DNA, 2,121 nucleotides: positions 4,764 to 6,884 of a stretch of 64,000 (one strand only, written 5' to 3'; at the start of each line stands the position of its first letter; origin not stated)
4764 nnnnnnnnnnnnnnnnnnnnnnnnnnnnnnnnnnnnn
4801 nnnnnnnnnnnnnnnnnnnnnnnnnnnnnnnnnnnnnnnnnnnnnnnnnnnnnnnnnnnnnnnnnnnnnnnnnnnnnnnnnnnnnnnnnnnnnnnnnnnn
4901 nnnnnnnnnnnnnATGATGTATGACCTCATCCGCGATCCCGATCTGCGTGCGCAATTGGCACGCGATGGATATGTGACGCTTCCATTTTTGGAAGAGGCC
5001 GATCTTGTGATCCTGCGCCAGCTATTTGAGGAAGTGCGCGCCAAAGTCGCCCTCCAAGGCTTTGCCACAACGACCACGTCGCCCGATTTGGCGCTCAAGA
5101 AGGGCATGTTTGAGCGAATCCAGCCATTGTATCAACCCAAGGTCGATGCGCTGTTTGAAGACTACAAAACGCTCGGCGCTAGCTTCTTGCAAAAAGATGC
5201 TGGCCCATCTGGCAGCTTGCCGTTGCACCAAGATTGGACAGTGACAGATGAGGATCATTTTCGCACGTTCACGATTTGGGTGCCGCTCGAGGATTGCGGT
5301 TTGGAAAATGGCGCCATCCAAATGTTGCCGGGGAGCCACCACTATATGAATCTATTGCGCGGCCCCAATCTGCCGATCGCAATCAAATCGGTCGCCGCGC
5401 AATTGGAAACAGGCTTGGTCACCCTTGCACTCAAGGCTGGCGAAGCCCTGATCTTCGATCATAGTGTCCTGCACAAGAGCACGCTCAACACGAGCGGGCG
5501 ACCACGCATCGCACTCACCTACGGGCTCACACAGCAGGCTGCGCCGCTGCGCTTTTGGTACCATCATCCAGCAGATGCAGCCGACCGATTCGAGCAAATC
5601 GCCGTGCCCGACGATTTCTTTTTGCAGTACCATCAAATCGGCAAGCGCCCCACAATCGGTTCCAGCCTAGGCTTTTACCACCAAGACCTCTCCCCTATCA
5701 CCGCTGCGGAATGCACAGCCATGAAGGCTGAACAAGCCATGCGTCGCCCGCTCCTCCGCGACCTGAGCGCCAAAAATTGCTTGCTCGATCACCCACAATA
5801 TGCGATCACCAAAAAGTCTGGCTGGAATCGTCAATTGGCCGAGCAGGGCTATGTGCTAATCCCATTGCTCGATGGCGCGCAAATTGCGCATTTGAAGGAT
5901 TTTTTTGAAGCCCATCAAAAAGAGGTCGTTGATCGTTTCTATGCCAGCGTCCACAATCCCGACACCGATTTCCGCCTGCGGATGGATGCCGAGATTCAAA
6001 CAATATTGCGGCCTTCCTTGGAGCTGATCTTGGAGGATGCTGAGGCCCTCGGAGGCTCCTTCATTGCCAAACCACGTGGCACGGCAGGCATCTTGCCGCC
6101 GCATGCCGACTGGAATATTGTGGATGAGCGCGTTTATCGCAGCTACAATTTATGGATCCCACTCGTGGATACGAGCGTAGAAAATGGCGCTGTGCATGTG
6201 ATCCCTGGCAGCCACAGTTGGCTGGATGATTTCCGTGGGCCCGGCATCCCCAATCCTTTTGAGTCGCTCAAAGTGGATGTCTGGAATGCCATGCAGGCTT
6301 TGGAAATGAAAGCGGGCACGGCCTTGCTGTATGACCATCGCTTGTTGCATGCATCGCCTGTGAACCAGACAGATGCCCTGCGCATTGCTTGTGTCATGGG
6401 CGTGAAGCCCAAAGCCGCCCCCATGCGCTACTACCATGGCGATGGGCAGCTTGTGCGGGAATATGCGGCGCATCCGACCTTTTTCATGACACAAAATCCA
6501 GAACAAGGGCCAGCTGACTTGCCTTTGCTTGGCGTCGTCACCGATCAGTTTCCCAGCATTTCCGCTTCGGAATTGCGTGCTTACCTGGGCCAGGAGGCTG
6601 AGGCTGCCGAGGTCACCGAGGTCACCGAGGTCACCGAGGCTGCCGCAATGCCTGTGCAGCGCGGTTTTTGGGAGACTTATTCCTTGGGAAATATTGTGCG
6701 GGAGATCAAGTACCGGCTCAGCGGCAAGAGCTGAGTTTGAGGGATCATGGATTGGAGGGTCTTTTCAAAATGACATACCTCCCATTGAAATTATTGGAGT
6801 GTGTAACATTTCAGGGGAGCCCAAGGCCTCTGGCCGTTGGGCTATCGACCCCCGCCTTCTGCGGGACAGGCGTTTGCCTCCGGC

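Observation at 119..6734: Cluster of PhyH dioxygenases (four catalytic domains) with MinD-like amphipathic C-terminal tails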

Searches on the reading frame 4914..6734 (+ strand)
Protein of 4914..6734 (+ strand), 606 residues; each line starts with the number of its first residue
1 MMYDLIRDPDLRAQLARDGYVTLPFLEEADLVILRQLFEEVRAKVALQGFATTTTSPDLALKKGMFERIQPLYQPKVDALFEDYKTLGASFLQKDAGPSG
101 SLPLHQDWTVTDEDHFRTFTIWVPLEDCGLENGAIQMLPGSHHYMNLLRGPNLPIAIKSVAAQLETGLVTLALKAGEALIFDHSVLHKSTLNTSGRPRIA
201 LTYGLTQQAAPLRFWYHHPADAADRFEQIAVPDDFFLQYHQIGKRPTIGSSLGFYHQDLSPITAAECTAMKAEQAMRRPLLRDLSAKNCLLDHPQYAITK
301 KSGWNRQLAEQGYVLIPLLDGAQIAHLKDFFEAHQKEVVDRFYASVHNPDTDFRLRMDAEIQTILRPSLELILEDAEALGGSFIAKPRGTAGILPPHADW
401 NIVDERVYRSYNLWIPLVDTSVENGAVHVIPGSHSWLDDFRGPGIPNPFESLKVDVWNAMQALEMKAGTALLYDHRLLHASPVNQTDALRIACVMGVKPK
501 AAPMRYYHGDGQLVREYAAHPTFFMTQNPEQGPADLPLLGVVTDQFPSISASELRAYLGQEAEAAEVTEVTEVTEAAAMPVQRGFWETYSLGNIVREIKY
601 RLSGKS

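Call 3: search_protein_families(library=pfam, proteins=[window:4914-6734:+], max_evalue=0.01)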
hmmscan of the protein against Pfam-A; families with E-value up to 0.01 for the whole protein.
window:4914-6734:+ (606 aa): 3 families
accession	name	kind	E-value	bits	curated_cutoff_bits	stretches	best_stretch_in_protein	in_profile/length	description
PF05721.19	PhyH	-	1.8e-42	146.5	22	2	310-491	3-212/213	Phytanoyl-CoA dioxygenase (PhyH)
PF05118.21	Asp_Arg_Hydrox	-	0.00028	21.2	22.6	0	162-202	112-151/157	Aspartyl/Asparaginyl beta-hydroxylase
PF13759.12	2OG-FeII_Oxy_5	-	0.00036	21.3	27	0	161-202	58-99/101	Putative 2OG-Fe(II) oxygenase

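Call 4: search_protein_families(library=ncbifam, proteins=[window:4914-6734:+], max_evalue=0.01)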
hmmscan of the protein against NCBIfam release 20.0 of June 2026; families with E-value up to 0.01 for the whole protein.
window:4914-6734:+ (606 aa): 5 families
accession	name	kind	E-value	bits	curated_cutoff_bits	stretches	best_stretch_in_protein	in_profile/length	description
TIGR04324.1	SpoChoClust_2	subfamily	7e-14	52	150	2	386-498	103-213/248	sporadic carbohydrate cluster 2OG-Fe(II) oxygenase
TIGR01762.1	chlorin-enz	subfamily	3.2e-10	39.8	226.3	0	112-147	127-162/288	chlorinating enzyme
NF052437.1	MPhHdxlPhnYGIM8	equivalog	1.6e-05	24.5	500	0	118-204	129-214/260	methylphosphonate hydroxylase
NF045813.1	DxPntBtaHylase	equivalog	3.8e-05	23.2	550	0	102-199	134-238/285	1-deoxypentalenic acid 11-beta-hydroxylase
TIGR02408.1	ectoine_ThpD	equivalog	0.0002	20.8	336.5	0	165-198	207-240/277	ectoine hydroxylase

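Call 10: find_encoding_contigs(protein=window:4914-6734:+, flank=10000, max_places=5)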
Protein window:4914-6734:+ (606 aa): 1 contig read that carries it; 1 place shown.
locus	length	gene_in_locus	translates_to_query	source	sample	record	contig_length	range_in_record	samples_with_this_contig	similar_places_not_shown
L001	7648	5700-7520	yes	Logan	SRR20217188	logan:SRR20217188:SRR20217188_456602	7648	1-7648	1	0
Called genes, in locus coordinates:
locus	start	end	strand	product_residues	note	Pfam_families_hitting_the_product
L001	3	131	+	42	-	?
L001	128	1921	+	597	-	PF05721:PhyH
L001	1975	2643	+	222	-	PF18962:Por_Secre_tail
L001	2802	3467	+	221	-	PF18962:Por_Secre_tail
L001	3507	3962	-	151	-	-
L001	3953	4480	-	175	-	PF13274:SocA_Panacea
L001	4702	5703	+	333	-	PF05721:PhyH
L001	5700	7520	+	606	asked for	PF05721:PhyH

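Call 22: search_solved_structures(query=window:4914-6734:+, max_evalue=0.01)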
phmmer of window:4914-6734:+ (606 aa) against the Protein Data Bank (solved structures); distinct sequences matched with E-value up to 0.01: 9.
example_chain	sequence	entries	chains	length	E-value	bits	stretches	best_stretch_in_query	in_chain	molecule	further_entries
2opw_A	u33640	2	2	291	3.8e-06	28.8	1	94-209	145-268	PHYHD1 protein | Phytanoyl-CoA dioxygenase domain-containing protein 1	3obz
4xab_A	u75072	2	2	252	3.2e-05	25.8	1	362-495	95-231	EvdO2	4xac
5ep9_A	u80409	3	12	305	0.0001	24.1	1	410-493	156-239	SnoN,Epimerase SnoN | SnoN,SnoN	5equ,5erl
9c9n_A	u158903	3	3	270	0.00013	23.8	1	349-494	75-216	Fe/2-OG dependent dioxygenase MysH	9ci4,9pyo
9pze_A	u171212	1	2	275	0.00014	23.7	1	349-494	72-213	Fe/2-OG dependent dioxygenase MysH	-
5epa_A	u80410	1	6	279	0.00032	22.5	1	387-514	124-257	SnoK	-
6zyk_A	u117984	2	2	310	0.00062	21.5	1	406-505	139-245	Monooxygenase | Uncharacterized protein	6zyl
5m0t_A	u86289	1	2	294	0.0033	19.1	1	412-490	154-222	Alpha-ketoglutarate-dependent non-heme iron oxygenase EasH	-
8zyb_E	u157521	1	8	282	0.0067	18.1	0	413-499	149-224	DhiD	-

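Call 73: find_homologous_proteins(query=window:4914-6734:+, max_evalue=1e-10)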
Query window:4914-6734:+ (606 aa): 101 proteins with E <= 1e-10 among 8000 candidates.
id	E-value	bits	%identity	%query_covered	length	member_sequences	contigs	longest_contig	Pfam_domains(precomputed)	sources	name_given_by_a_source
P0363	0.0e+0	1334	96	100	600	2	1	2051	PF05721.20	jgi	jgi:ectoine hydroxylase-related dioxygenase (phytanoyl-CoA dioxygenase family)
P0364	0.0e+0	1214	87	100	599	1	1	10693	PF05721.20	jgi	jgi:ectoine hydroxylase-related dioxygenase (phytanoyl-CoA dioxygenase family)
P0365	0.0e+0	1190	85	100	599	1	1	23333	PF05721.20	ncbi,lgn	-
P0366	0.0e+0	1056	76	99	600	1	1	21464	PF05721.20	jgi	jgi:ectoine hydroxylase-related dioxygenase (phytanoyl-CoA dioxygenase family)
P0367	0.0e+0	1013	72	100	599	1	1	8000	PF05721.20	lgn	-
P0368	1.3e-298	1010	72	100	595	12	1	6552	PF05721.20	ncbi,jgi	ncbi:MAG: hypothetical protein RLZZ519_1251 [Bacteroidota bacterium]|jgi:ectoine hydroxylase-related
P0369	1.1e-297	1007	72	99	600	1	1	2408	PF05721.20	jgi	jgi:ectoine hydroxylase-related dioxygenase (phytanoyl-CoA dioxygenase family)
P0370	3.4e-295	998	71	100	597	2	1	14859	PF05721.20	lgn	-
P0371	1.2e-292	990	71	99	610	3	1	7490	PF05721.20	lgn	-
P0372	9.7e-274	928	66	100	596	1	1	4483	PF05721.20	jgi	jgi:ectoine hydroxylase-related dioxygenase (phytanoyl-CoA dioxygenase family)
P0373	9.7e-266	901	64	100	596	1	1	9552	PF05721.20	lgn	-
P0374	8.3e-243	825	61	100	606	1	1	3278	PF05721.20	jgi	jgi:ectoine hydroxylase-related dioxygenase (phytanoyl-CoA dioxygenase family)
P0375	1.3e-237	808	59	100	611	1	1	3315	PF05721.20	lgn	-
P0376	2.1e-229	781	56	100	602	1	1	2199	PF05721.20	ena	-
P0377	2.7e-228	777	66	48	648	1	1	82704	PF05721.20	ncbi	ncbi:MAG: phytanoyl-CoA dioxygenase family protein [Bacteroidia bacterium]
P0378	9.7e-224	762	55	100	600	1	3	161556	PF13759.13,PF05721.20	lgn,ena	-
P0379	6.0e-214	730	74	70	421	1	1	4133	PF05721.20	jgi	jgi:Phytanoyl-CoA dioxygenase (PhyH)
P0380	1.7e-181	623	48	100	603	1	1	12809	PF05721.20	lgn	-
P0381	2.8e-180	619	48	100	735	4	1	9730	PF05721.20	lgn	-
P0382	1.7e-178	613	47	100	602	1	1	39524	PF13759.13,PF05721.20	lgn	-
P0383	8.9e-177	607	45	100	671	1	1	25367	PF05721.20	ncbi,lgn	-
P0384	1.1e-176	607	46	99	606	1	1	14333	PF05721.20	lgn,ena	-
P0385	1.1e-174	600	47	100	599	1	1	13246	PF05721.20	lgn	-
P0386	6.7e-174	598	47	99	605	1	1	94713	PF05721.20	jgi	-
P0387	8.2e-174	598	47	100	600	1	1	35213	PF05721.20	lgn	-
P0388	2.4e-173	596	47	99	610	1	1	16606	PF05721.20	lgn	-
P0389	1.5e-170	587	44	100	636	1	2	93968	PF05721.20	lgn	-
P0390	8.5e-166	571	46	99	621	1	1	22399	PF05721.20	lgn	-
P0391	1.4e-157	544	45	99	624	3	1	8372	PF05721.20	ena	-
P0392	2.3e-154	533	43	99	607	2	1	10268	PF05721.20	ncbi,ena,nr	ncbi:MAG TPA: hypothetical protein ENJ82_11465 [Bacteroidetes bacterium]|nr:hypothetical protein [Ba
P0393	4.4e-151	522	55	72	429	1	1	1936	PF05721.20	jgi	jgi:ectoine hydroxylase-related dioxygenase (phytanoyl-CoA dioxygenase family)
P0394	1.1e-120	422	38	95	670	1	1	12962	PF05721.20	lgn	-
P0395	6.0e-117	410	37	92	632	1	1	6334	PF05721.20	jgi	-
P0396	2.3e-112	395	36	91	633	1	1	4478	PF05721.20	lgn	-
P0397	7.4e-104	366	36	87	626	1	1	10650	PF05721.20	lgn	-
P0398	7.9e-102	360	35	98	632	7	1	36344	PF05721.20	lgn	-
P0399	3.9e-97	344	34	93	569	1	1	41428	PF05721.20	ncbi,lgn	-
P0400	1.4e-96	342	33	100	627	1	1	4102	PF05721.20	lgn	-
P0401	4.9e-94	334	34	99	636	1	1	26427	PF13759.13,PF05721.20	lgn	-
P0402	1.8e-93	332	33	100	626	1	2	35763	PF13759.13,PF05721.20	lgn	-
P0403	5.7e-93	331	30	100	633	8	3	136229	PF13759.13,PF05721.20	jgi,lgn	jgi:ectoine hydroxylase-related dioxygenase (phytanoyl-CoA dioxygenase family)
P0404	9.2e-93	330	31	99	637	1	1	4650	PF13759.13,PF05721.20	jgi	jgi:ectoine hydroxylase-related dioxygenase (phytanoyl-CoA dioxygenase family)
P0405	5.6e-92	327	33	87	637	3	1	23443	PF13759.13,PF05721.20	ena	-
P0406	8.6e-92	327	31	99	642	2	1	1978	PF13759.13,PF05721.20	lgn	-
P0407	1.4e-91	326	30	99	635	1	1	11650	PF13759.13,PF05721.20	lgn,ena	-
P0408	2.0e-91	325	32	100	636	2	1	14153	PF13640.13,PF13759.13,PF05721.20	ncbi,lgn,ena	-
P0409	4.2e-91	324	31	99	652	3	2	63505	PF13759.13,PF05721.20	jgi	-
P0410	1.2e-90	323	32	87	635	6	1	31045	PF13759.13,PF05721.20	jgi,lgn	-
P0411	1.8e-90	322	31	100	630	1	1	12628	PF13759.13,PF05721.20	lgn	-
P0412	3.8e-90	321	33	87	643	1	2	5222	PF13759.13,PF05721.20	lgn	-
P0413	7.6e-90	320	30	99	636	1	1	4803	PF13759.13,PF05721.20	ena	-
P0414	9.1e-90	320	32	99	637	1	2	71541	PF13640.13,PF13759.13,PF05721.20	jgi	-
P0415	1.2e-89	320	31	99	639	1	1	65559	PF05721.20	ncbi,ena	-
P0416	2.0e-88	316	30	100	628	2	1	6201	PF13759.13,PF05721.20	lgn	-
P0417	1.1e-87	313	30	99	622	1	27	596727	PF05721.20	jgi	jgi:ectoine hydroxylase-related dioxygenase (phytanoyl-CoA dioxygenase family)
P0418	3.3e-87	312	32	99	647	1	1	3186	PF13640.13,PF13759.13,PF05721.20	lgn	-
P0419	6.7e-87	310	31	100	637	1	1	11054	PF13759.13,PF05721.20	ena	-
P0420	7.4e-87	310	31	100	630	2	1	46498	PF05721.20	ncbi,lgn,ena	-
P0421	1.1e-86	310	30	99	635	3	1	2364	PF13759.13,PF05721.20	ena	-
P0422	1.6e-86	309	30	99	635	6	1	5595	PF13759.13,PF05721.20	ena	-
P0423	1.9e-86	309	32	99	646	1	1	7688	PF13759.13,PF05721.20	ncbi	-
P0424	2.4e-86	309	30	100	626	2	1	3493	PF13759.13,PF05721.20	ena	-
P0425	2.8e-86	308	34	86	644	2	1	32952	PF13759.13,PF05721.20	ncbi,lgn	-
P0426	5.4e-86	308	32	87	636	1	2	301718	PF13640.13,PF13759.13,PF05721.20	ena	-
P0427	8.0e-86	307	30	100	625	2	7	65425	PF13640.13,PF13759.13,PF05721.20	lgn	-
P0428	8.2e-86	307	29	100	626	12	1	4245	PF13759.13,PF05721.20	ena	-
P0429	2.5e-85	305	31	99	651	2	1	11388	PF05721.20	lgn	-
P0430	6.5e-85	304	35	78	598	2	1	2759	PF13640.13,PF05721.20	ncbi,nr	ncbi:MAG TPA: phytanoyl-CoA dioxygenase family protein, partial [Chitinophagales bacterium]|nr:phyta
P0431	7.2e-85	304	30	100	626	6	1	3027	PF13759.13,PF05721.20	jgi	jgi:ectoine hydroxylase-related dioxygenase (phytanoyl-CoA dioxygenase family)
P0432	7.9e-85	304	31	95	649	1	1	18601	PF05721.20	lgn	-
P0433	5.2e-84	301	29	100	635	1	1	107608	PF05721.20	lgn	-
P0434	7.2e-84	300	30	100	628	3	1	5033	PF05721.20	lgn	-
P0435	6.1e-83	297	31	99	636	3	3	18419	PF13759.13,PF05721.20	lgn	-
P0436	1.6e-82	296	35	86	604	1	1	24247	PF13759.13,PF05721.20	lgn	-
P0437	2.4e-82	295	33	80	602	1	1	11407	PF13759.13,PF05721.20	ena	-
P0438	2.6e-82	295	34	85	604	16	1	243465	PF05721.20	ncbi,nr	ncbi:MAG: phytanoyl-CoA dioxygenase family protein [Bacteroidetes bacterium]|nr:phytanoyl-CoA dioxyg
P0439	3.2e-82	295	33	86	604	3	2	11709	PF13759.13,PF05721.20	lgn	-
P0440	5.2e-82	294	31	97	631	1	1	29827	PF05721.20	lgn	-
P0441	5.6e-82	294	30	99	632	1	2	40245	PF05721.20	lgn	-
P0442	8.9e-82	294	30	89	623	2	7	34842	PF05721.20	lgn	-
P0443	1.4e-81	293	33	83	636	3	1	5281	PF13640.13,PF13759.13,PF05721.20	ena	-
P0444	1.8e-81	293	33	99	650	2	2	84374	PF13759.13,PF05721.20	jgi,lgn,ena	jgi:ectoine hydroxylase-related dioxygenase (phytanoyl-CoA dioxygenase family)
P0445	3.2e-81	292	29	99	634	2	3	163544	PF13759.13,PF05721.20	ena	-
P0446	4.9e-81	291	32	86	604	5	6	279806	PF13759.13,PF05721.20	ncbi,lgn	-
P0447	5.6e-81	291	30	99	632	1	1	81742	PF05721.20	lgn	-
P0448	7.7e-81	290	30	100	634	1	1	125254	PF13759.13,PF05721.20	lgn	-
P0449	2.1e-80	289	29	99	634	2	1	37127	PF05721.20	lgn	-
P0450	3.9e-79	285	30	100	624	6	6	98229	PF05721.20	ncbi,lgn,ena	-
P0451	7.1e-79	284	30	99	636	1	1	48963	PF13759.13,PF05721.20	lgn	-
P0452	2.0e-78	282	45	52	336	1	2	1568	PF05721.20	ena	-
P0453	2.1e-76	276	32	85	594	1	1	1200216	PF05721.20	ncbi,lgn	ncbi:MAG: phytanoyl-CoA dioxygenase family protein [Chitinophagales bacterium]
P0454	4.1e-76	275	29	87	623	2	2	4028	PF05721.20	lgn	-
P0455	2.9e-65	239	25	99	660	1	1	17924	PF05721.20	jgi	jgi:ectoine hydroxylase-related dioxygenase (phytanoyl-CoA dioxygenase family)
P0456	2.5e-59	219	38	50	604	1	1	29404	PF13847.13,PF13489.13,PF02353.27,PF13649.13,PF05721.20,PF01209.25,PF08241.19,PF08242.19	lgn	-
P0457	1.2e-54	204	41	40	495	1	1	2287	PF00535.33,PF05721.20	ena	-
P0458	5.0e-54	202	41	40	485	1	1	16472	PF13641.13,PF00535.33,PF05721.20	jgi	jgi:hypothetical protein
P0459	7.4e-53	198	36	47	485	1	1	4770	PF00535.33,PF05721.20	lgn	-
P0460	3.1e-51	193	40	39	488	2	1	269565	PF00535.33,PF05721.20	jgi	jgi:hypothetical protein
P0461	6.8e-49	185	26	86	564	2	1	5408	PF13759.13,PF05721.20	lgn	-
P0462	5.5e-37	146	34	41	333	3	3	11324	PF05721.20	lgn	-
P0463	7.2e-37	145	33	41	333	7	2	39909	PF05721.20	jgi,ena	jgi:hypothetical protein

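Call 77: find_encoding_contigs(protein=P0460, flank=10000, max_places=1)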
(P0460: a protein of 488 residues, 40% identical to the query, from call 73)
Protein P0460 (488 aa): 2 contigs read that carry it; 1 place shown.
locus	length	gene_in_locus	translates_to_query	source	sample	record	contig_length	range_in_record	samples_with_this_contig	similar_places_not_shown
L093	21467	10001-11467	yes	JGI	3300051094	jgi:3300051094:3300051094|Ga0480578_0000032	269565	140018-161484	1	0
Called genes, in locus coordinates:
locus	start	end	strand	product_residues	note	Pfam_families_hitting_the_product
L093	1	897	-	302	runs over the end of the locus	PF14054:DUF4249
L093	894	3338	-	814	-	PF13620:CarboxypepD_reg (weak), PF13715:CarbopepD_reg_2, PF07715:Plug, PF00593:TonB_dep_Rec_b-barrel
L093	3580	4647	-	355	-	PF02661:Fic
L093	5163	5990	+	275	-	PF01061:ABC2_membrane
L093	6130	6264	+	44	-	-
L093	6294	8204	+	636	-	PF05721:PhyH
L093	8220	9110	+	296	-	PF05721:PhyH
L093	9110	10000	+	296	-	PF05721:PhyH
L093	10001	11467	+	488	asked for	PF05721:PhyH, PF00535:Glycos_transf_2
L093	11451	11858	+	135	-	PF00908:dTDP_sugar_isom (weak), PF05523:FdtA, PF14667:Polysacc_synt_C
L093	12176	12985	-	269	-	PF05721:PhyH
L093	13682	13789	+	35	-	-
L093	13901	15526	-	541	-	PF02543:Carbam_trans_N, PF16861:Carbam_trans_C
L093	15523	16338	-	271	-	PF00795:CN_hydrolase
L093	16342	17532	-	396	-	-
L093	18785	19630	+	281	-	PF05721:PhyH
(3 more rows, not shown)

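Call 78: search_protein_families(library=ncbifam, proteins=[P0460, P0456], max_evalue=0.001)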
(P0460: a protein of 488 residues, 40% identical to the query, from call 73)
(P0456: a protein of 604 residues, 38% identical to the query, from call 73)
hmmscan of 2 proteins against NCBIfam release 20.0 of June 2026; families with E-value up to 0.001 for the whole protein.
P0460 (488 aa): 13 families
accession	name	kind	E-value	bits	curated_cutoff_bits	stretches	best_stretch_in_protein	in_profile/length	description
NF007986.1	PRK10714.1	equivalog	5.5e-18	65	529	1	258-459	7-208/316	undecaprenyl-phosphate 4-deoxy-4-formamido-L-arabinose transferase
NF047588.1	GlcsyltransPgfSStrep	equivalog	2.9e-13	49.7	500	1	259-394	3-140/308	glycosyltransferase PgfS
NF038302.1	EPS_HpsE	equivalog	1.5e-10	40.5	300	1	259-355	3-100/307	hormogonium polysaccharide biosynthesis glycosyltransferase HpsE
TIGR04182.1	glyco_TIGR04182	equivalog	1.7e-10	40.7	325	1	260-455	3-194/293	S-layer glycoprotein N-glycosyltransferase AglJ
TIGR03937.1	PgaC_IcaA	equivalog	3.1e-10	39.6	422.3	1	254-353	42-138/407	poly-beta-1,6-N-acetyl-D-glucosamine synthase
NF041391.1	DPhHxTase_Halo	equivalog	5e-09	35.5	375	1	265-455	3-187/213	dolichyl-phosphate hexose transferase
NF007482.0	PRK10073.1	equivalog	1.1e-07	31.2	423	1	257-352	6-97/334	glycosyltransferase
TIGR04283.1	glyco_like_mftF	equivalog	1.1e-06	28.4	182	1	259-364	1-96/221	TIGR04283 family arsenosugar biosynthesis glycosyltransferase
NF050050.1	ProtGlycPglI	equivalog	9.4e-06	25.2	500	1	259-387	4-131/306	GalNAc(5)-diNAcBac-PP-undecaprenol beta-1,3-glucosyltransferase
NF047683.1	TeichurnBiosyTuaG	equivalog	1.7e-05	24.6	400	1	255-371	4-119/252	teichuronic acid biosynthesis protein TuaG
NF041875.1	EPS_EpsD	equivalog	2.1e-05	24.1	370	1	260-365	2-104/325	exopolysaccharide biosynthesis glycosyltransferase EpsD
TIGR04324.1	SpoChoClust_2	subfamily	3.6e-05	23.4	150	1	116-197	125-206/248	sporadic carbohydrate cluster 2OG-Fe(II) oxygenase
NF010496.0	PRK13915.1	equivalog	6e-05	22.3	262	1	245-350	23-126/307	glucosyl-3-phosphoglycerate synthase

P0456 (604 aa): 33 families (the best 25 are shown)
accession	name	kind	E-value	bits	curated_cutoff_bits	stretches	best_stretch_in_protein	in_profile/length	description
NF043040.1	corrin_prot_MT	hypoth_equivalog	2.6e-16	59.7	180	1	343-483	15-155/216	corrinoid protein-associated methyltransferase CpaM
NF008686.0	PRK11705.1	equivalog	3.5e-16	59.2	400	1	361-496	158-285/383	cyclopropane fatty acyl phospholipid synthase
NF040703.1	cyclopro_CfaB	exception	1.2e-14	53.9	650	1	358-513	147-300/393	C17 cyclopropane fatty acid synthase CfaB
NF045667.1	MTase_DVU1556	equivalog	2.5e-11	43.4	155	1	358-497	10-130/213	DVU_1556 family methyltransferase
NF041675.1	sarc_dimgly_tmase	equivalog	9.4e-11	42.1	550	1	367-477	63-171/278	sarcosine/dimethylglycine N-methyltransferase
NF053839.1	CPFASynBruc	equivalog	1.3e-10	40.9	600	1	365-477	169-278/410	cyclopropane fatty acid synthase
NF041536.1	ArsM_DUF2284_UU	exception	1.3e-09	37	575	1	368-489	74-194/459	arsenite methyltransferase/DUF2284 domain selenoprotein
NF041943.1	GPPMT_Stmyces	equivalog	2.4e-09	37.5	400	1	351-508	61-207/272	geranyl diphosphate 2-C-methyltransferase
TIGR04324.1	SpoChoClust_2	subfamily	2.8e-09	36.9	150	1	101-207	104-208/248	sporadic carbohydrate cluster 2OG-Fe(II) oxygenase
NF041537.1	ArsM_AhpD_UU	exception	7.9e-09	34.8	510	1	367-488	73-193/345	arsenite methyltransferase/AhpD domain selenoprotein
TIGR01934.1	MenG_MenH_UbiE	subfamily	1.2e-08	34.6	158.35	1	363-483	32-149/223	ubiquinone/menaquinone biosynthesis methyltransferase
TIGR01983.1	UbiG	equivalog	1.8e-08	34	102.95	1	360-476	49-152/228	bifunctional 2-polyprenyl-6-hydroxyphenol methylase/3-demethylubiquinol 3-O-methyltransferase UbiG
NF001240.0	PRK00216.1-1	equivalog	1.3e-07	31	378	1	362-479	55-171/251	bifunctional demethylmenaquinone methyltransferase/2-methoxy-6-polyprenyl-1,4-benzoquinol methylase UbiE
NF001243.0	PRK00216.1-4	equivalog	1.4e-07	31.1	235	1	355-473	32-149/237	demethylmenaquinone methyltransferase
TIGR02752.1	MenG_heptapren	equivalog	1.8e-07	30.9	419.85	1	357-473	32-147/231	demethylmenaquinone methyltransferase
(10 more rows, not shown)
